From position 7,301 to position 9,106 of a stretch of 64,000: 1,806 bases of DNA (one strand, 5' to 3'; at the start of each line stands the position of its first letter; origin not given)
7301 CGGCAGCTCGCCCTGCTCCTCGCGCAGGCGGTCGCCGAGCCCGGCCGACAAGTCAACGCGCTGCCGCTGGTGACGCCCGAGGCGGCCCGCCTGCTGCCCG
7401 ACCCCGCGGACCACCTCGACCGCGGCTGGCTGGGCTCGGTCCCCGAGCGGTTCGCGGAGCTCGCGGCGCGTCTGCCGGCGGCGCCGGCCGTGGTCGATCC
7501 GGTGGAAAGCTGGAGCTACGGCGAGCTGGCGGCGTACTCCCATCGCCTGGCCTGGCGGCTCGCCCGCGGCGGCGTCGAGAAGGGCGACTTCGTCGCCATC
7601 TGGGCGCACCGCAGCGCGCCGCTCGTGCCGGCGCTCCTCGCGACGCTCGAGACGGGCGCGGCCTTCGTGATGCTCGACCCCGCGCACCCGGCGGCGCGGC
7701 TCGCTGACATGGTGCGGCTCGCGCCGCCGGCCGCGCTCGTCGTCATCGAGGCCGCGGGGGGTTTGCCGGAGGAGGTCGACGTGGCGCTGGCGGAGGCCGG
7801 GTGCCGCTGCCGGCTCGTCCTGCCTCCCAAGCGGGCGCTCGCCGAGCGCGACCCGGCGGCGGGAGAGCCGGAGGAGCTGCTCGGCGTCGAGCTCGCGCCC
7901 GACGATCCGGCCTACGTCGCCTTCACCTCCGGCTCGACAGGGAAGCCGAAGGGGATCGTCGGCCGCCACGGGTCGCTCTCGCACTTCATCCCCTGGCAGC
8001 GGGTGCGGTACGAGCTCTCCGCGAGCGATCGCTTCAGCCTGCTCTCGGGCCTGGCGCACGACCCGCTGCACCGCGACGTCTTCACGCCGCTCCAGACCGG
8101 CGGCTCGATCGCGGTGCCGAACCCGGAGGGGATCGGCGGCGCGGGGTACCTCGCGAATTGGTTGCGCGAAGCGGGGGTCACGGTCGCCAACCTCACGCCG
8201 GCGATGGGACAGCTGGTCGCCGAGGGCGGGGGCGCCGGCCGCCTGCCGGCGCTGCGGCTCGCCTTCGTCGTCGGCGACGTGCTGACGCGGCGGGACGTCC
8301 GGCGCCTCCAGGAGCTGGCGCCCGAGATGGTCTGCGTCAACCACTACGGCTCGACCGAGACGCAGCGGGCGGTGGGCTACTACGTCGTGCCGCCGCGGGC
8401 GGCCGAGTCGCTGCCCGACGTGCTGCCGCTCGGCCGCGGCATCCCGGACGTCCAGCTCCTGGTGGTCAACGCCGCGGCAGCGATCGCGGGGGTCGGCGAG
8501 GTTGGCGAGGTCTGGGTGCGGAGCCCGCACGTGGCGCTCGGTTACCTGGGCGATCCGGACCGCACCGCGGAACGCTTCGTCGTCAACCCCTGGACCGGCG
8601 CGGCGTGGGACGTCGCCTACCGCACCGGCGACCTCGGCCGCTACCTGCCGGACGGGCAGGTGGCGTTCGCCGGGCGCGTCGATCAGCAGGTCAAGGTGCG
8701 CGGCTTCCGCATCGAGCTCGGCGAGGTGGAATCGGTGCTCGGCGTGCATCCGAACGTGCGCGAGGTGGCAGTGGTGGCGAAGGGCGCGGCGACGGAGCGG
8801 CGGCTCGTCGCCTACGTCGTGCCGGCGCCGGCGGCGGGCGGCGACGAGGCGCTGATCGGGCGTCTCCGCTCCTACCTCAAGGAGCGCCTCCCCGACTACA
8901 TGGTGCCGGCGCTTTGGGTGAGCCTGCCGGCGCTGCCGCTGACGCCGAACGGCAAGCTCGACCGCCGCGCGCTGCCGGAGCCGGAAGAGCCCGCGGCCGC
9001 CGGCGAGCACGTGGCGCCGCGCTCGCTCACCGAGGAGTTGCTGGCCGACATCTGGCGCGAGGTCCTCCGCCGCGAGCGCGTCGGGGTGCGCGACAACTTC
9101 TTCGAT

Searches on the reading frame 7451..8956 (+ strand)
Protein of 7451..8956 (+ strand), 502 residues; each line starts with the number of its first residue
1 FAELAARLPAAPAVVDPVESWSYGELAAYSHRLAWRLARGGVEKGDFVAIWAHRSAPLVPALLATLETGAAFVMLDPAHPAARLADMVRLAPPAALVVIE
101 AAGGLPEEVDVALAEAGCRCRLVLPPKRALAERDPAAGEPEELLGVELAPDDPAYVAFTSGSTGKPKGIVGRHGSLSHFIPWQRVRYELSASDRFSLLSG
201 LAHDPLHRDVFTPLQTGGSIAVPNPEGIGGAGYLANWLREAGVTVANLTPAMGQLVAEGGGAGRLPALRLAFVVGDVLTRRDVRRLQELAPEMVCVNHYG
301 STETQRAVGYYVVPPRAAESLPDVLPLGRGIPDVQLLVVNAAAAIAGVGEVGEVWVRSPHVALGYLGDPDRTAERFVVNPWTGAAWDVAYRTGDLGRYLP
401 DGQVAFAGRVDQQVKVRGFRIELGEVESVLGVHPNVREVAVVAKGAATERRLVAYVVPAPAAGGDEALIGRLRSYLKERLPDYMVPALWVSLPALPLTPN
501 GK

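Call 13: find_related_loci(query=A1, collection=genome_contigs, flank=10000)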
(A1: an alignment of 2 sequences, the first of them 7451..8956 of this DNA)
Query A1 (502 aa) in genome_contigs; peptide patterns used: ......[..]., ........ (x = any residue, [..] = any of these).
79 stretches matched a pattern; 5 encode a relative of the query (tblastn E <= 1e-3); 5 distinct loci.
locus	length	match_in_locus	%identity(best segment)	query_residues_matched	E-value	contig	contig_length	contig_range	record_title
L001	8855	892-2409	54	1-502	1e-168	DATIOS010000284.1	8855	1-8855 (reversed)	MAG TPA_asm: Thermoanaerobaculia bacterium isolate SMAG_U15830 k141_296069, whole genome shotgun sequence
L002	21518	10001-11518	55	1-502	4e-172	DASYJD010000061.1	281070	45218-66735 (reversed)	MAG TPA_asm: Thermoanaerobaculia bacterium isolate SMAG_U4286 k141_1763177, whole genome shotgun sequence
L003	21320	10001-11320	25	33-502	5e-9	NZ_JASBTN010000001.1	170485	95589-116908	MAG: Aliiroseovarius sp. isolate BWSM_38 k141_252275, whole genome shotgun sequence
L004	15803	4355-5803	23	18-502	3e-12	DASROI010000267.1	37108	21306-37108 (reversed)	MAG TPA_asm: Pyrinomonadaceae bacterium isolate SMAG_U10264 k141_2405462, whole genome shotgun sequence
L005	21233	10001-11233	31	28-418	1e-5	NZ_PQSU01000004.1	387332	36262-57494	Streptomyces sp. Ru62 contig00004, whole genome shotgun sequence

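Call 20: find_related_loci(query=A1, collection=metagenome_contigs, flank=10000)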
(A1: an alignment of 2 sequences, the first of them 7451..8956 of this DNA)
Query A1 (502 aa) in metagenome_contigs; peptide patterns used: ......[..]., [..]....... (x = any residue, [..] = any of these).
312 stretches matched a pattern; 7 encode a relative of the query (tblastn E <= 1e-3); 7 distinct loci.
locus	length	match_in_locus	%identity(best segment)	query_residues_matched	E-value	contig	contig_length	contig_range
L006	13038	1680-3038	24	14-442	2e-14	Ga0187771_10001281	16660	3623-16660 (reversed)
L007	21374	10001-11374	24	5-462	4e-13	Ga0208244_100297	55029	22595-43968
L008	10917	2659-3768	24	137-502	3e-12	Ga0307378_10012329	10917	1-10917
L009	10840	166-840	26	265-502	4e-11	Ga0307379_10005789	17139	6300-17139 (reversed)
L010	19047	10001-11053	23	142-502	1e-10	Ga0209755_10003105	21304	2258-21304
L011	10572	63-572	27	324-502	1e-9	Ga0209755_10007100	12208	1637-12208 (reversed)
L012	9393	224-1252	23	148-502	4e-9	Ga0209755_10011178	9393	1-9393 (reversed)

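Call 46: search_protein_families(library=ncbifam, proteins=[window:7451-8956:+], max_evalue=0.00001)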
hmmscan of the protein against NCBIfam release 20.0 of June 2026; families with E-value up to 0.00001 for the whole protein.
window:7451-8956:+ (502 aa): 99 families (the best 25 are shown)
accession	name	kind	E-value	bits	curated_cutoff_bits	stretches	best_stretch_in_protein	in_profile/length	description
TIGR03443.1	alpha_am_amid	equivalog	2.4e-136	456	1030.1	2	143-502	407-816/1390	L-aminoadipate-semialdehyde dehydrogenase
TIGR01733.1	AA-adenyl-dom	subfamily_domain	3.8e-113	378.4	317.4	1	22-441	1-409/409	amino acid adenylation domain-containing protein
NF041803.1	NRPS_SolG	exception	1.2e-80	271.4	2200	1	5-502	571-1064/1163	solanimycin non-ribosomal peptide synthetase SolG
NF004282.0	PRK05691.1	subfamily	2.2e-78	262.9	4090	2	323-502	4038-4216/4334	non-ribosomal peptide synthase/polyketide synthase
NF038078.1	NRPS_MxcG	equivalog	1.1e-67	228.4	2300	1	3-502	464-950/1442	myxochelin non-ribosomal peptide synthetase MxcG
NF003417.0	PRK04813.1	subfamily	1.6e-61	208.4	476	1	4-502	12-493/505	D-alanine--poly(phosphoribitol) ligase subunit DltA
NF047350.1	aureusi_NRPS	equivalog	1.7e-59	201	2500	2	150-502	548-885/2373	aureusimine non-ribosomal peptide synthetase AusA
NF007605.2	PRK10252.1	equivalog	2.4e-59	200.9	2400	1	2-502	461-951/1292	enterobactin non-ribosomal peptide synthetase EntF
TIGR01734.1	D-ala-DACP-lig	equivalog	9.5e-59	199.3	559.85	1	3-502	8-492/504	D-alanine--poly(phosphoribitol) ligase subunit DltA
NF004837.0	PRK06187.1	subfamily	5e-49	166.9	476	1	5-502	18-512/531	long-chain-fatty-acid--CoA ligase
TIGR03098.1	ligase_PEP_1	hypoth_equivalog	9.9e-48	162.9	592.35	1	4-502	9-508/517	acyl-CoA ligase (AMP-forming), exosortase A system-associated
NF004511.1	PRK05852.1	equivalog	4.8e-43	147.5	650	1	4-501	8-493/505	FadD7 family fatty acid--CoA ligase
NF005801.1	PRK07656.1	equivalog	1.2e-40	139.6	657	1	3-502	9-493/500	FadD3 family acyl-CoA ligase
NF006754.0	PRK09274.1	equivalog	4.8e-36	124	478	1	19-450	40-483/555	fatty acid CoA ligase family protein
NF004822.0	PRK06178.1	equivalog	2.6e-33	115.5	782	1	280-502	345-557/571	acyl-CoA synthetase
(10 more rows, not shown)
